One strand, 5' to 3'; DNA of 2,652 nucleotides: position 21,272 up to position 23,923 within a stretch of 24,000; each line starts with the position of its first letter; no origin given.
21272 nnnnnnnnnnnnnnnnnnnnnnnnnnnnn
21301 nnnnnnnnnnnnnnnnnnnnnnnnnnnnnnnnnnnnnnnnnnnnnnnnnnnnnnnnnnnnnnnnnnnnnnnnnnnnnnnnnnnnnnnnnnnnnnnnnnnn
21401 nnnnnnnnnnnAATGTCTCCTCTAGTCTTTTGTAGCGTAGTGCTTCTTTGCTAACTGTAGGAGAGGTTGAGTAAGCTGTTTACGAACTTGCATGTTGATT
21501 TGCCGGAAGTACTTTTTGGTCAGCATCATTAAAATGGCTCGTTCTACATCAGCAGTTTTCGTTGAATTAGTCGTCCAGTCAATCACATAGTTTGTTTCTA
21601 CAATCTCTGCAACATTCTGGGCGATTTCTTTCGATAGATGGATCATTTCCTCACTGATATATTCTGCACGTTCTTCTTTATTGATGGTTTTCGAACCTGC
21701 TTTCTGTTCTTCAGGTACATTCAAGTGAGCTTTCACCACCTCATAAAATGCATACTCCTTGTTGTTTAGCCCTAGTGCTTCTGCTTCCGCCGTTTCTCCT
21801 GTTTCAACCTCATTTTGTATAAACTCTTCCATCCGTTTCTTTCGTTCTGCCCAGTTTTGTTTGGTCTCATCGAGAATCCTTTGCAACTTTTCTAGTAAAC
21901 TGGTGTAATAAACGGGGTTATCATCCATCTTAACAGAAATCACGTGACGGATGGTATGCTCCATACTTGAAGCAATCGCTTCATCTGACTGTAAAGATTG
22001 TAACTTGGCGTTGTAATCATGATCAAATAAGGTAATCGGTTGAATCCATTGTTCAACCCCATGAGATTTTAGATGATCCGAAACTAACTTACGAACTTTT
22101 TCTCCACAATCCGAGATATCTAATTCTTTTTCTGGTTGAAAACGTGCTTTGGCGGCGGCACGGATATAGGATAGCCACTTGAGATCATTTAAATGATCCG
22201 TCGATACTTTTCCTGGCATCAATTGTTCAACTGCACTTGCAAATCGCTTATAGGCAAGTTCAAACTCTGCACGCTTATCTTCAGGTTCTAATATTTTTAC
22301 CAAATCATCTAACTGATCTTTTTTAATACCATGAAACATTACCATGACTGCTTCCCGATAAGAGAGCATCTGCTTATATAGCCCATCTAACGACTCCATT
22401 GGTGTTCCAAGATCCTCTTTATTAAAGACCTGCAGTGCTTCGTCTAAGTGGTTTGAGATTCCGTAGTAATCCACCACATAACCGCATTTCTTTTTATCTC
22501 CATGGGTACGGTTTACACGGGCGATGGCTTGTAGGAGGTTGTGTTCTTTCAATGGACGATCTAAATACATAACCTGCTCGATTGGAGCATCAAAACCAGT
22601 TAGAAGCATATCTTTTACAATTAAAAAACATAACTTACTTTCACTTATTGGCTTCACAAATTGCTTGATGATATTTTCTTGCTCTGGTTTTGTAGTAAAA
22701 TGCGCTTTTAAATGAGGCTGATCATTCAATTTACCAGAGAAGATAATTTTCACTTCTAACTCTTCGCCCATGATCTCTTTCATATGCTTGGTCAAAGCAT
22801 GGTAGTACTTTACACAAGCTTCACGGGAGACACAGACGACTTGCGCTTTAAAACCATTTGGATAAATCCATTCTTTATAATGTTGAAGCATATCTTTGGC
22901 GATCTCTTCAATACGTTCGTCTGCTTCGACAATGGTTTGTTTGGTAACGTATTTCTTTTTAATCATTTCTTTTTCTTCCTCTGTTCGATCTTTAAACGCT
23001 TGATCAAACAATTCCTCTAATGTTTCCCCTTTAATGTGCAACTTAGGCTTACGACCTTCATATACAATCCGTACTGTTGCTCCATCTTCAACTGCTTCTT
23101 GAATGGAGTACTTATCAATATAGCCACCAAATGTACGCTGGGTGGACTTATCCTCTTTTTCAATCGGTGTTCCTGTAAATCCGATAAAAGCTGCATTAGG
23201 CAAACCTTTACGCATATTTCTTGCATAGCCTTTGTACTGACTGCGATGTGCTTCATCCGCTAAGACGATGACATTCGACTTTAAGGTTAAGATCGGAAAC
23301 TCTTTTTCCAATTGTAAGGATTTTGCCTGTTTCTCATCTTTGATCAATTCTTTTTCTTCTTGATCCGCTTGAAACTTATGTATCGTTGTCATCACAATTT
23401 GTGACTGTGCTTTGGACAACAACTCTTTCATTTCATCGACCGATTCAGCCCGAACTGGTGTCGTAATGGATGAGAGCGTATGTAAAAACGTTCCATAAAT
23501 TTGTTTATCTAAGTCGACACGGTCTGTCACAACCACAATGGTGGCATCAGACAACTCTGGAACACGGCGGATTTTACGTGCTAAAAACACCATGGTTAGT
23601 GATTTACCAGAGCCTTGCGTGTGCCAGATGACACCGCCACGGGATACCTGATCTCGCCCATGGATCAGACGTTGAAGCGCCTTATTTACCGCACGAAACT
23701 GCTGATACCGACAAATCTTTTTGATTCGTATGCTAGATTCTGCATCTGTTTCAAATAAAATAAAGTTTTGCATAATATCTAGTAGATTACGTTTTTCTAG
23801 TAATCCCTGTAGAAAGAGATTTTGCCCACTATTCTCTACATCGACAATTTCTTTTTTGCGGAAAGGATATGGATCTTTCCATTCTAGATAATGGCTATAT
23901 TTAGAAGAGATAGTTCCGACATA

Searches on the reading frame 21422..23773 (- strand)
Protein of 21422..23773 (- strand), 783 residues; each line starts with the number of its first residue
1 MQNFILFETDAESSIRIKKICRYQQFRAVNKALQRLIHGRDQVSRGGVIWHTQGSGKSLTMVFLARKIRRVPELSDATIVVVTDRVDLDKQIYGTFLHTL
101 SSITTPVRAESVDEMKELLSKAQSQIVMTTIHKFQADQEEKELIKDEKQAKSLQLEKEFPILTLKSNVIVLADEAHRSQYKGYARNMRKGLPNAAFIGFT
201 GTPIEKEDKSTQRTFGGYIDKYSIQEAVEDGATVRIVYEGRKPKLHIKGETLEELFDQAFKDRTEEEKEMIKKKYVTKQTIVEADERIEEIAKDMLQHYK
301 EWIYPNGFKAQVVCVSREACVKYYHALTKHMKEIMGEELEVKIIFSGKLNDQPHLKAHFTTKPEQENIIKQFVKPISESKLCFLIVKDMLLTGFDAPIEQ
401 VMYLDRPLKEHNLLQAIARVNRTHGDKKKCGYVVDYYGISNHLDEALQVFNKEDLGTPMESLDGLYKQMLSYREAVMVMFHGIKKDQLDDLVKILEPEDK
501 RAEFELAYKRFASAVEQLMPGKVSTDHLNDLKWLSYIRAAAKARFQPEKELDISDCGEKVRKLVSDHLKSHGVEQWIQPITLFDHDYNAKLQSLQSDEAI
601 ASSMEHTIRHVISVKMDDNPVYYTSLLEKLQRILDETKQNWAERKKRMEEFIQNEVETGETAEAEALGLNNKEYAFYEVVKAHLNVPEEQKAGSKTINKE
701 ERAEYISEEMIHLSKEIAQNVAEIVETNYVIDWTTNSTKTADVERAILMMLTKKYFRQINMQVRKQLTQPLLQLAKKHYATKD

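Call 53: search_protein_families(library=pfam, proteins=[window:21422-23773:-], max_evalue=0.01)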
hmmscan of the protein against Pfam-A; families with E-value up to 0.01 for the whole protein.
window:21422-23773:- (783 aa): 7 families
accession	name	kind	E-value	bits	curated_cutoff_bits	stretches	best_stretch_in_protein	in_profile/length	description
PF18766.7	SWI2_SNF2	-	9.2e-84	280.9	26.7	1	24-269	1-221/221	SWI2/SNF2 ATPase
PF22679.2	T1R_D3-like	-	1.2e-22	81.5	27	1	367-436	88-156/158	Type I restriction enzyme subunit R domain 3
PF04851.21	ResIII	-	1.4e-22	80.8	22.5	1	22-204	5-163/164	Type III restriction enzyme, res subunit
PF11867.13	T1RH-like_C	-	9.2e-13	48.7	26.8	1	493-755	55-307/329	Type I restriction enzyme HindI endonuclease subunit-like, C-terminal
PF00270.35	DEAD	-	1.3e-06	28.6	26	1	32-206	7-163/167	DEAD/DEAH box helicase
PF00271.37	Helicase_C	-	0.0005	20.7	23.5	1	355-423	43-109/110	Helicase conserved C-terminal domain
PF25525.1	Ubiquitin_PRKD1_N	-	0.0061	17.2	27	0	548-600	19-73/85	Serine/threonine-protein kinase D1-like, ubiquitin-like domain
